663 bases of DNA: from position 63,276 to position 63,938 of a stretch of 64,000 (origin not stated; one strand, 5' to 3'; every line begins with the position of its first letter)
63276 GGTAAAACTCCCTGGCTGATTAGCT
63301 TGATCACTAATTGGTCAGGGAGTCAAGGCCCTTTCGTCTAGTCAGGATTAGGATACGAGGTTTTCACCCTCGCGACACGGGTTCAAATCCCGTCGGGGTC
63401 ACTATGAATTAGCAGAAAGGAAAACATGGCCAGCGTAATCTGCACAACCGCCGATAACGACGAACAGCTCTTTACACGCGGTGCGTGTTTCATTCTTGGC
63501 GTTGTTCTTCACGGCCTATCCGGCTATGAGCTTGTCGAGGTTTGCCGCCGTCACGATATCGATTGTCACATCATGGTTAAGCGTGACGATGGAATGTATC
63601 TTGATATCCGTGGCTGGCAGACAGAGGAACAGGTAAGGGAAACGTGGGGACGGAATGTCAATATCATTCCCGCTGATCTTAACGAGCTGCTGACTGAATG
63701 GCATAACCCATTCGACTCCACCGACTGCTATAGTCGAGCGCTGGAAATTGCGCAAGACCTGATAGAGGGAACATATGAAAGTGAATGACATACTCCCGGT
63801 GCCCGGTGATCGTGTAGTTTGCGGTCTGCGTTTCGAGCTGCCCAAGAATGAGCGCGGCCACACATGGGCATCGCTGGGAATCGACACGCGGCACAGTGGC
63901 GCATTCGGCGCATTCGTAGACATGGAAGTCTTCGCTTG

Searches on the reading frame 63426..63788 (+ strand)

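Call 96: search_protein_families(library=pfam, proteins=[window:63426-63788:+], max_evalue=0.05)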
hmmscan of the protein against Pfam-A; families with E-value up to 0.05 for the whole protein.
window:63426-63788:+ (120 aa): 2 families
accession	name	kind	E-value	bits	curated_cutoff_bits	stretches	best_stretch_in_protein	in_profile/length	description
PF06035.17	Peptidase_C93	-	0.0025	18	27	1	35-115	10-91/162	Bacterial transglutaminase-like cysteine proteinase BTLCP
PF24591.1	Phage_YunG-like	-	0.0085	16.4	27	1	10-65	13-64/99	Phage YunG-like protein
